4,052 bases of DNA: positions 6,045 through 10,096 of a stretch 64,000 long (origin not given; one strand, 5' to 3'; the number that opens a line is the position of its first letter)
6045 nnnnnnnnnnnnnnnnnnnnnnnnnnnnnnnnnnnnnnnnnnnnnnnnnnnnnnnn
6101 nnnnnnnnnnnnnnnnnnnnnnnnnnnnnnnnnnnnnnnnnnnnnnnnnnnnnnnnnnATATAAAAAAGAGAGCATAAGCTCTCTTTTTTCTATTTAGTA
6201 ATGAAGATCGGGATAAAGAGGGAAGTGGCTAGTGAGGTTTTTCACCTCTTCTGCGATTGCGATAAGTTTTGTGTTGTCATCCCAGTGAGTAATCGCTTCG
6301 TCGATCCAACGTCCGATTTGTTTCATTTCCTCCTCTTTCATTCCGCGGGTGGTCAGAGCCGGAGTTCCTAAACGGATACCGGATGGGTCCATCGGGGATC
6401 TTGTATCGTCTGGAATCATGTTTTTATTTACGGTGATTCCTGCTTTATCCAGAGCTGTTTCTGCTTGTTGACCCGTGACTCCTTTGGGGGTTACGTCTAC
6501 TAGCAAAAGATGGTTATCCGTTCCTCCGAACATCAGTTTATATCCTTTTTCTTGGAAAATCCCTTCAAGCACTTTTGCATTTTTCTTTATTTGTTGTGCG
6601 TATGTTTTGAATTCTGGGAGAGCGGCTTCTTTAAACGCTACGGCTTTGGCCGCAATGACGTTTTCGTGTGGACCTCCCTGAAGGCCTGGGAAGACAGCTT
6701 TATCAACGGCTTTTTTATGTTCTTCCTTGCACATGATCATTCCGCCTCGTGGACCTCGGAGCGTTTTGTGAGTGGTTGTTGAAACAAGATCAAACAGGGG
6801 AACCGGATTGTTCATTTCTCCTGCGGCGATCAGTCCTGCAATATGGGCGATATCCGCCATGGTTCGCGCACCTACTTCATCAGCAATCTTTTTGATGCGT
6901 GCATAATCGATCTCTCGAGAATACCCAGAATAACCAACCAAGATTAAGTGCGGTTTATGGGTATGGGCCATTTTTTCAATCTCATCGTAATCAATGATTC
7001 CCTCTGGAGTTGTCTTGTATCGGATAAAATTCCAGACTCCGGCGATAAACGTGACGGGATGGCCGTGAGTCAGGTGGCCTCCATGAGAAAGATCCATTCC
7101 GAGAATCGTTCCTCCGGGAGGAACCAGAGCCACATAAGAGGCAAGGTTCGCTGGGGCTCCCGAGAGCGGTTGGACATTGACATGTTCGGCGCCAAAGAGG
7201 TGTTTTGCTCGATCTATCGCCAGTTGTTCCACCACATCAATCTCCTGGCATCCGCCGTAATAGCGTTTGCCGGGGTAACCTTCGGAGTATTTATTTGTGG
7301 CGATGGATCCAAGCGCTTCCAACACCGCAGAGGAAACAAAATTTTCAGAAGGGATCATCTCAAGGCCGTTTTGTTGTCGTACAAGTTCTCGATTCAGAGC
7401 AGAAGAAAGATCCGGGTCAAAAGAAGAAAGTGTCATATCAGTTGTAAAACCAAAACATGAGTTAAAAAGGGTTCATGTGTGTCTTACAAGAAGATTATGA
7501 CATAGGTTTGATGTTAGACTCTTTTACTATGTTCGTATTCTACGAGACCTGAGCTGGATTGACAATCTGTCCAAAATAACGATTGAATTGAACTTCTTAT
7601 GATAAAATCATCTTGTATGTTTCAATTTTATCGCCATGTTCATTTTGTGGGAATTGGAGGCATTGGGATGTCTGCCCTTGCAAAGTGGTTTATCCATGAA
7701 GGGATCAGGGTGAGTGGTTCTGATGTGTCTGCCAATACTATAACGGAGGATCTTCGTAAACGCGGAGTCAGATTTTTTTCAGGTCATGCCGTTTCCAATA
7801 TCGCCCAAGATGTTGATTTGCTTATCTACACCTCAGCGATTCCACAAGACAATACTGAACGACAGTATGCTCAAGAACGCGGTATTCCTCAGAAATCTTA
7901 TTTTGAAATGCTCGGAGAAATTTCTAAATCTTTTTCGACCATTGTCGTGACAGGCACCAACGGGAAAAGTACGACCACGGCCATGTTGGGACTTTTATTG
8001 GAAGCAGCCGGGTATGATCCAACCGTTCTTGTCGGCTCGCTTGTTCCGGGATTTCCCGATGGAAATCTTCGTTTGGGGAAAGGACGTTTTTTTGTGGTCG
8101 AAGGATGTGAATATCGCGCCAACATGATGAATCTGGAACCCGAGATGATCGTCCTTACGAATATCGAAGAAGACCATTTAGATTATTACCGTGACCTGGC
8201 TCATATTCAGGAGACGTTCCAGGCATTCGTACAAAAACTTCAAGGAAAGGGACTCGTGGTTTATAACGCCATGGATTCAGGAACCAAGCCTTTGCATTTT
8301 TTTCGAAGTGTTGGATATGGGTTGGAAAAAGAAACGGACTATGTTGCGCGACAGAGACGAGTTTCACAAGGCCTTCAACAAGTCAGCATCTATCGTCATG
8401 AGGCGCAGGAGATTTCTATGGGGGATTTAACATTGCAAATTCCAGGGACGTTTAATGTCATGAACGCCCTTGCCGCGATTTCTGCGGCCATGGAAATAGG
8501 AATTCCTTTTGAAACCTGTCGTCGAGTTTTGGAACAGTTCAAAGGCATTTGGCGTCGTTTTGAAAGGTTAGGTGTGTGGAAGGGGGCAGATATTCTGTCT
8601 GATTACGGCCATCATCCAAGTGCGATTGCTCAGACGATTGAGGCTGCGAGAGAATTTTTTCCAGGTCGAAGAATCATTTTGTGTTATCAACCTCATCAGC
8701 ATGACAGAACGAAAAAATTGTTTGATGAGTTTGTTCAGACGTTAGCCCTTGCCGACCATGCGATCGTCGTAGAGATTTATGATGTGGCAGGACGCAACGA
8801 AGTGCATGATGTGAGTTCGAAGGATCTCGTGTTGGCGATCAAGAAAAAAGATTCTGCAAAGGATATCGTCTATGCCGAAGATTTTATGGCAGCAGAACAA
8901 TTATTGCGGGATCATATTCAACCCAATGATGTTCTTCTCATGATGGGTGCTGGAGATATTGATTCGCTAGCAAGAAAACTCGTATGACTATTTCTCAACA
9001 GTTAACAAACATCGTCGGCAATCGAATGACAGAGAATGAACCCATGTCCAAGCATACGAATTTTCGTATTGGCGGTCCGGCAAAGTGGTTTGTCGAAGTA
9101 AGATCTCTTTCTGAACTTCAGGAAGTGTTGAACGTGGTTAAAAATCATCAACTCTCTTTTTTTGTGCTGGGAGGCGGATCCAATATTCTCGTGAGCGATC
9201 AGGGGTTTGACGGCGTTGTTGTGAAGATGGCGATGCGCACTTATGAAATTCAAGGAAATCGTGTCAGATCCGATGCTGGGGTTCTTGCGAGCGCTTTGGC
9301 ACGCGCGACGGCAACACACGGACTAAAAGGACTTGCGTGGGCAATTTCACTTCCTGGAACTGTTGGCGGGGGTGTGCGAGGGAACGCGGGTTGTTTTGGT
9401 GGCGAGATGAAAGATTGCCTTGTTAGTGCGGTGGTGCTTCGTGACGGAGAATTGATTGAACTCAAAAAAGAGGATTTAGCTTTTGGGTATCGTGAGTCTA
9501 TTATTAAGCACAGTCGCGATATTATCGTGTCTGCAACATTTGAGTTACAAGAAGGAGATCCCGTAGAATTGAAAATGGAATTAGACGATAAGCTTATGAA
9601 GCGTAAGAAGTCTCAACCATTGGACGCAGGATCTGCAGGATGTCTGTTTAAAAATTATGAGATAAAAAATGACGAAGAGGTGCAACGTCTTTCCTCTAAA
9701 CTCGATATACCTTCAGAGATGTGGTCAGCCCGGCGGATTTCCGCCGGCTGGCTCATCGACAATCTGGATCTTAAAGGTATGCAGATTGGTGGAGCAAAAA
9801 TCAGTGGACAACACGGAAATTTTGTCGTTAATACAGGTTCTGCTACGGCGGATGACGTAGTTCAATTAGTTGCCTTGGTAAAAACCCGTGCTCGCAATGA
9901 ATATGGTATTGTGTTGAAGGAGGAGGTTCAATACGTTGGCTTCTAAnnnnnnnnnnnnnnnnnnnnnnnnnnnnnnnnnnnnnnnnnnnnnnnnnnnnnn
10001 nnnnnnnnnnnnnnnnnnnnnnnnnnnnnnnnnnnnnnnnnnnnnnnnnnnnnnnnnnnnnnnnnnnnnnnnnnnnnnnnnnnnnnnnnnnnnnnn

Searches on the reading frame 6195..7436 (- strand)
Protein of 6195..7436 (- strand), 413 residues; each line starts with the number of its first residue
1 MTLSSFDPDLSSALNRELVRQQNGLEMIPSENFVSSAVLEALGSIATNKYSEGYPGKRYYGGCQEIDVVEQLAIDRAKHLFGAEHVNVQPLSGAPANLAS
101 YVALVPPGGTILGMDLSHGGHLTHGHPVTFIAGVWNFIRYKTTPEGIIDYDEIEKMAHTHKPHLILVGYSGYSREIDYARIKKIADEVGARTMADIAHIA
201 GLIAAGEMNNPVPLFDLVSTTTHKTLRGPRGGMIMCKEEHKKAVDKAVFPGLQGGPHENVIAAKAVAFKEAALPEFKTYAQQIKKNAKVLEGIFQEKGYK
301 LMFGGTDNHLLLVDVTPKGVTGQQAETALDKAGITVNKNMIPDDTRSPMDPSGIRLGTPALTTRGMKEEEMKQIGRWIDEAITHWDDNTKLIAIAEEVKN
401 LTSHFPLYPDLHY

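Call 23: search_protein_families(library=pfam, proteins=[window:6195-7436:-], max_evalue=0.05)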
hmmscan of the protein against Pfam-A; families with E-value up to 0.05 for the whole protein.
window:6195-7436:- (413 aa): 3 families
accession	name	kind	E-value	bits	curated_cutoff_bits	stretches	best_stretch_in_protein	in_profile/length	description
PF00464.25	SHMT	-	3e-158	527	27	1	3-378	1-399/399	Serine hydroxymethyltransferase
PF00155.27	Aminotran_1_2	-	1.7e-06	28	19.7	1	79-364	53-352/361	Aminotransferase class I and II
PF01041.23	DegT_DnrJ_EryC1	-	0.027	14.2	19.8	1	146-240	98-190/360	DegT/DnrJ/EryC1/StrS aminotransferase family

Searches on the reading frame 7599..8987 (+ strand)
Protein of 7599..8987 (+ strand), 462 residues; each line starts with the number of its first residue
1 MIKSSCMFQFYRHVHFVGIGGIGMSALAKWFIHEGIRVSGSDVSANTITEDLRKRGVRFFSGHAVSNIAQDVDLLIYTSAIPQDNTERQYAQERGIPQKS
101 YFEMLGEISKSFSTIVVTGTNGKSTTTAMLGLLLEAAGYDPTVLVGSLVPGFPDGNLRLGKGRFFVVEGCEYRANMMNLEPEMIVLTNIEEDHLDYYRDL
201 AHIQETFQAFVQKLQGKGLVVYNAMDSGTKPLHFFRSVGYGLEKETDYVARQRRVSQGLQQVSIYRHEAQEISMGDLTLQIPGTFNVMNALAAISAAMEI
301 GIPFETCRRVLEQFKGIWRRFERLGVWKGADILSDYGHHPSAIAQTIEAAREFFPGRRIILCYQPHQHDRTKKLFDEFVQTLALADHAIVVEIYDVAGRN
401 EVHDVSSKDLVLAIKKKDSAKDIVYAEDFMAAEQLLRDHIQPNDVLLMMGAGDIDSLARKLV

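Call 23: search_protein_families(library=pfam, proteins=[window:7599-8987:+], max_evalue=0.05)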
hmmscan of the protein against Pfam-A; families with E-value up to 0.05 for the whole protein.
window:7599-8987:+ (462 aa): 3 families
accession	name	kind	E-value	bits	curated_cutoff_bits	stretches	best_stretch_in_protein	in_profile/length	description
PF01225.30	Mur_ligase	-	9.6e-26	90.4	21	1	13-112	1-94/95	Mur ligase family, catalytic domain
PF08245.18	Mur_ligase_M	-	1.3e-24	87.8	24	1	117-297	1-200/200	Mur ligase middle domain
PF02875.26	Mur_ligase_C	-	1.4e-20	74.9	28.4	1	319-452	1-127/127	Mur ligase, glutamate ligase domain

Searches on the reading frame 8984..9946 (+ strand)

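Call 23: search_protein_families(library=pfam, proteins=[window:8984-9946:+], max_evalue=0.05)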
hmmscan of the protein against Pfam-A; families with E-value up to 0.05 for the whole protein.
window:8984-9946:+ (320 aa): 2 families
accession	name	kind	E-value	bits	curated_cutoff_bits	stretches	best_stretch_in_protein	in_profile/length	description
PF02873.21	MurB_C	-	3.3e-27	95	27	1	200-318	6-99/99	UDP-N-acetylenolpyruvoylglucosamine reductase, C-terminal domain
PF01565.28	FAD_binding_4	-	1.7e-19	70.3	26.4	1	35-160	3-138/139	FAD binding domain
